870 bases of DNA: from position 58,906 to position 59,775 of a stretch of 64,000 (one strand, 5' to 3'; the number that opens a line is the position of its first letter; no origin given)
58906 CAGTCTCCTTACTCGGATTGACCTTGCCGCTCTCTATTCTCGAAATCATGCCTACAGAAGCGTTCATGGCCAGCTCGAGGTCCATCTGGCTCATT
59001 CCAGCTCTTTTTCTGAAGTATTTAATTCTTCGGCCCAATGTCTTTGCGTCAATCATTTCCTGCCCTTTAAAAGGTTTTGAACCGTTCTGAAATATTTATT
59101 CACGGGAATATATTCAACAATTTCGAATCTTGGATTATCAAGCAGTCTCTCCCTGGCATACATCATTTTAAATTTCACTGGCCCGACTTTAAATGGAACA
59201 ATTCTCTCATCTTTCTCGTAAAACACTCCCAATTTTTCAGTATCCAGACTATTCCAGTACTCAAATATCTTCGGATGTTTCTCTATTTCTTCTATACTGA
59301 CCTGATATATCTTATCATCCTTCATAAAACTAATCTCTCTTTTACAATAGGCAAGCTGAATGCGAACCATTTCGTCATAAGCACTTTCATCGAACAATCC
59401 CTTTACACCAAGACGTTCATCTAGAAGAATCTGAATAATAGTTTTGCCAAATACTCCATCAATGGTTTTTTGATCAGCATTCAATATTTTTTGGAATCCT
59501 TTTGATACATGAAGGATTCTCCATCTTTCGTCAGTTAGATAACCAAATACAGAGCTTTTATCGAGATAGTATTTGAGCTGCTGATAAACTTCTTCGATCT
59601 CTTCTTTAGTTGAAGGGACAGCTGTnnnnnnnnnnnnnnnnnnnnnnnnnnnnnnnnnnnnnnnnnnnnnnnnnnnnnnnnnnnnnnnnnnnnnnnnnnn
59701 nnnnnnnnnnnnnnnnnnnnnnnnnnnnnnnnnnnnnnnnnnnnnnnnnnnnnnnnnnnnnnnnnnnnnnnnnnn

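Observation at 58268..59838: Tandem duplicated XRE-HTH/large-C-domain regulators with about 147-bp near-identical 5' ends and ATGA translational coupling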

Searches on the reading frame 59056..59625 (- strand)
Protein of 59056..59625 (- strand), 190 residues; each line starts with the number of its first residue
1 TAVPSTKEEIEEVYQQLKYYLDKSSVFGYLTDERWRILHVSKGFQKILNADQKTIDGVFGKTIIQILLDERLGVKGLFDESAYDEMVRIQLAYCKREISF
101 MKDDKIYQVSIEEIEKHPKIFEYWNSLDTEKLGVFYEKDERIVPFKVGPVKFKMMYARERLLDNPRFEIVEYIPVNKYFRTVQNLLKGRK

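Call 48: search_solved_structures(query=A3, max_evalue=10, show_alignments=2)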
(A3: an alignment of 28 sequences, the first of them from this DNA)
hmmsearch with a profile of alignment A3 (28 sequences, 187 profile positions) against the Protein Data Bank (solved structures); distinct sequences matched with E-value up to 10: 0.

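Call 57: find_homologous_proteins(query=A3, max_evalue=0.01)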
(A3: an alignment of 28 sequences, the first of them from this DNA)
Query A3 (28 sequences) (190 aa, profile of the alignment): 8 proteins with E <= 0.01 among 1562 candidates.
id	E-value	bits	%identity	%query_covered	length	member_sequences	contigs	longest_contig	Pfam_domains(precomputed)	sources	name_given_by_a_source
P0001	1.3e-68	248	100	100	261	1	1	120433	PF12844.14,PF01381.29,PF13560.13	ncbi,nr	ncbi:helix-turn-helix domain-containing protein [Candidatus Dojkabacteria bacterium]|nr:helix-turn-h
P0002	7.9e-68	246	65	100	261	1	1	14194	PF12844.14,PF01381.29,PF13560.13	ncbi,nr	ncbi:helix-turn-helix domain-containing protein [Candidatus Dojkabacteria bacterium]|nr:helix-turn-h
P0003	1.9e-64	235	63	99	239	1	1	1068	PF01381.29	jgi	jgi:transcriptional regulator with XRE-family HTH domain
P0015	4.3e-61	224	36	94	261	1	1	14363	PF13560.13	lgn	-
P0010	8.1e-59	217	31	99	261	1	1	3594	PF12844.14,PF01381.29,PF13560.13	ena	-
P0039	1.3e-57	213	28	97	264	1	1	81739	PF01381.29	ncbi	-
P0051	3.8e-49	185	28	99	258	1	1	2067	PF12844.14,PF01381.29,PF13443.13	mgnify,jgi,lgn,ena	mgnify:CR=1 FL=1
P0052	5.4e-49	185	30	95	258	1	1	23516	PF12844.14,PF01381.29,PF13560.13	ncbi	-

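Call 80: search_protein_representatives(alignment_id=A3)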
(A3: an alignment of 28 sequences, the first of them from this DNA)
Query: 28 sequences, 187 profile positions. Proteins with E-value up to 0.001 (for the whole library): 262; up to 1e-10: 204; up to 1e-30: 109. The best 150 are listed.
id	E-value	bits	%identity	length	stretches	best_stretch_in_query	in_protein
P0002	2.5e-68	245.9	-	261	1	1-186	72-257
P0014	1.5e-64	233.6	-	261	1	1-186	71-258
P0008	1.6e-63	230.2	-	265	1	1-185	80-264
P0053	3.0e-63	229.3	-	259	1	3-186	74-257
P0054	5.0e-60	218.8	-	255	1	3-185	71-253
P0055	1.2e-59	217.6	-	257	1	2-186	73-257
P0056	1.6e-57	210.7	-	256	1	1-185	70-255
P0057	4.4e-57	209.2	-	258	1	2-185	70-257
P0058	1.4e-56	207.5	-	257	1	3-186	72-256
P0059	1.8e-56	207.2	-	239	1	2-185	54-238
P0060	2.0e-56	207.0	-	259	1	3-186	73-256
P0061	7.2e-56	205.3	-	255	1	1-186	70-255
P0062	3.2e-55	203.1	-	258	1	3-186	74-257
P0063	3.8e-55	202.9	-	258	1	1-186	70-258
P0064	4.3e-55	202.7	-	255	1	4-186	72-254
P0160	1.8e-27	112.6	-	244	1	2-173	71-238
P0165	1.2e-26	110.0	-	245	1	5-173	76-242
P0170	1.6e-25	106.3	-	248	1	6-175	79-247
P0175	5.3e-25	104.6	-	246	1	5-171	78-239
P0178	5.2e-24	101.4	-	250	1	6-176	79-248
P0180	6.9e-24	101.0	-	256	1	2-175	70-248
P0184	2.0e-23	99.5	-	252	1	14-185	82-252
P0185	3.9e-23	98.5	-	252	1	7-173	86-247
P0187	7.2e-23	97.6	-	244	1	5-173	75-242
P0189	2.1e-21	92.9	-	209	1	6-176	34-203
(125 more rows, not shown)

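Call 81: search_protein_families(library=pfam, proteins=[P0160, P0165, P0170, P0175, P0178, P0180, P0184, P0185, P0187, P0189], max_evalue=0.1)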
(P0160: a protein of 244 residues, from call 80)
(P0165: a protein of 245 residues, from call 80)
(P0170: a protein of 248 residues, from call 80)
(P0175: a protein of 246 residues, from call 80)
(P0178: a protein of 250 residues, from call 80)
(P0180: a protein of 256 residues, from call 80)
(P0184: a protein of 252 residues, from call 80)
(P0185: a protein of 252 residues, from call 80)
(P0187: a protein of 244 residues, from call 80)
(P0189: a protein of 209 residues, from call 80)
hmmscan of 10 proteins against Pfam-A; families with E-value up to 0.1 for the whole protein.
P0160 (244 aa): 7 families
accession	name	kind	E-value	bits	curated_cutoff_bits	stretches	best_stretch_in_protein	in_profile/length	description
PF01381.28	HTH_3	-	1.8e-09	37.9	23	1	9-61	1-53/55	Helix-turn-helix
PF12844.13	HTH_19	-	1.9e-07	31.3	30.2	1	6-60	1-55/64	Helix-turn-helix domain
PF13560.12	HTH_31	-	0.00015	22.4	27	1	6-59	3-57/64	Helix-turn-helix domain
PF13413.12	HTH_25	-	0.016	15.5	24.6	1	8-43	1-36/62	Helix-turn-helix domain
PF13443.12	HTH_26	-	0.028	15.1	22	1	16-58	9-52/63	Cro/C1-type HTH DNA-binding domain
PF01526.23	DDE_Tnp_Tn3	-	0.056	12.7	24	1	30-102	220-292/389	Tn3 transposase DDE domain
PF24203.1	Phage_ProQ_C_like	-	0.079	14.1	27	0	191-232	20-59/112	Phage ProQ C-terminal-like domain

P0165 (245 aa): 3 families
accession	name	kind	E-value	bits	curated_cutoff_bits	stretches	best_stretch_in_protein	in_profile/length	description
PF01381.28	HTH_3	-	4.5e-06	27.1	23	1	11-61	1-51/55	Helix-turn-helix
PF13560.12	HTH_31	-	7.3e-05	23.4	27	1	7-65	2-61/64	Helix-turn-helix domain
PF12844.13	HTH_19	-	0.0013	19.1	30.2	1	8-60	1-53/64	Helix-turn-helix domain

P0170 (248 aa): 5 families
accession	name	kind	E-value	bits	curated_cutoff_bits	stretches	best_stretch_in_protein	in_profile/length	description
PF01381.28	HTH_3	-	4.7e-10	39.8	23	1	13-67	1-55/55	Helix-turn-helix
PF13443.12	HTH_26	-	2.2e-06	28.3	22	1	12-67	1-57/63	Cro/C1-type HTH DNA-binding domain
PF12844.13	HTH_19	-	2.3e-06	27.9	30.2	1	10-67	1-58/64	Helix-turn-helix domain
PF13560.12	HTH_31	-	3e-06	27.9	27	1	9-67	2-61/64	Helix-turn-helix domain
PF13426.13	PAS_9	-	0.048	14.4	27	0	102-150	4-52/103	PAS domain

P0175 (246 aa): 5 families
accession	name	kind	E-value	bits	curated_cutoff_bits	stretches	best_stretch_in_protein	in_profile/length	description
PF13560.12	HTH_31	-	4.1e-10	40.3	27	1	9-69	2-63/64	Helix-turn-helix domain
PF01381.28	HTH_3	-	5.7e-09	36.3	23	1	13-63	1-51/55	Helix-turn-helix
PF12844.13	HTH_19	-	1.8e-06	28.2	30.2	1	10-67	1-58/64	Helix-turn-helix domain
PF13443.12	HTH_26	-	0.022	15.5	22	1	12-67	1-57/63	Cro/C1-type HTH DNA-binding domain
PF15731.11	MqsA_antitoxin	-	0.088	13.4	30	0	8-56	69-117/131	Antitoxin component of bacterial toxin-antitoxin system, MqsA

P0178 (250 aa): 6 families
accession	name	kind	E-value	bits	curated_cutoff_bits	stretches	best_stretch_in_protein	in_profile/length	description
PF01381.28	HTH_3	-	2e-13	50.6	23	1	13-66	1-54/55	Helix-turn-helix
PF13560.12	HTH_31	-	2.9e-10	40.7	27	1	9-69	2-63/64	Helix-turn-helix domain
PF17765.7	MLTR_LBD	-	8.8e-08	32.8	26.3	1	102-201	18-113/168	MmyB-like transcription regulator ligand binding domain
PF12844.13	HTH_19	-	5.7e-06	26.6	30.2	1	10-69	1-60/64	Helix-turn-helix domain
PF13443.12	HTH_26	-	0.00018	22.1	22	1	12-66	1-56/63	Cro/C1-type HTH DNA-binding domain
PF06128.16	Shigella_OspC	-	0.058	13.6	25.6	1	98-162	94-154/292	Shigella flexneri OspC protein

P0180 (256 aa): 4 families
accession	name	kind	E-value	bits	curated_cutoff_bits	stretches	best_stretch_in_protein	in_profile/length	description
PF12844.13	HTH_19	-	4e-06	27.1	30.2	1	5-58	1-54/64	Helix-turn-helix domain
PF13560.12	HTH_31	-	9.2e-06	26.3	27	1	4-62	2-61/64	Helix-turn-helix domain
PF01381.28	HTH_3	-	6.3e-05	23.4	23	1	11-57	4-50/55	Helix-turn-helix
PF10416.15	IBD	-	0.068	13.6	25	0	48-82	57-86/128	Transcription-initiator DNA-binding domain IBD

P0184 (252 aa): 6 families
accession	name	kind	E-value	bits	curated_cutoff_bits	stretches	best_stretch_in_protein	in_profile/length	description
PF01381.28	HTH_3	-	2.3e-08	34.4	23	1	8-58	1-51/55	Helix-turn-helix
PF12844.13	HTH_19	-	8.2e-07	29.3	30.2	1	5-62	1-57/64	Helix-turn-helix domain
PF13560.12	HTH_31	-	1.5e-06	28.9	27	1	4-57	2-56/64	Helix-turn-helix domain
PF13443.12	HTH_26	-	5.1e-05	23.9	22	1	11-63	5-57/63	Cro/C1-type HTH DNA-binding domain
PF24090.1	DUF7375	-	0.071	13.9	27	0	154-222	35-103/118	Family of unknown function (DUF7375)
PF12636.12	DUF3781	-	0.086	13.2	27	0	43-63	9-29/72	Protein of unknown function (DUF3781)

P0185 (252 aa): 4 families
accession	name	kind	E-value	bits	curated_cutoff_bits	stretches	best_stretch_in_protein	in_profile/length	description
PF01381.28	HTH_3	-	2.4e-10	40.7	23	1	19-73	1-55/55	Helix-turn-helix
PF13560.12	HTH_31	-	8.4e-10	39.3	27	1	15-75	2-63/64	Helix-turn-helix domain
PF12844.13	HTH_19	-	2.8e-08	34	30.2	1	16-73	1-58/64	Helix-turn-helix domain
PF13443.12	HTH_26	-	0.0056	17.4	22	1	18-75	1-59/63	Cro/C1-type HTH DNA-binding domain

P0187 (244 aa): 5 families
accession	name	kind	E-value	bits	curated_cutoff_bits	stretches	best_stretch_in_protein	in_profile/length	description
PF01381.28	HTH_3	-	2.8e-13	50.1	23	1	10-61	1-52/55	Helix-turn-helix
PF12844.13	HTH_19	-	1.2e-09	38.4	30.2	1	7-60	1-54/64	Helix-turn-helix domain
PF13560.12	HTH_31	-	4.9e-09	36.8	27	1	7-60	3-57/64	Helix-turn-helix domain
PF13443.12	HTH_26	-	2.5e-05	24.9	22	1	9-62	1-55/63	Cro/C1-type HTH DNA-binding domain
PF15731.11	MqsA_antitoxin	-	0.011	16.2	30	1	7-50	71-114/131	Antitoxin component of bacterial toxin-antitoxin system, MqsA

P0189 (209 aa): 0 families
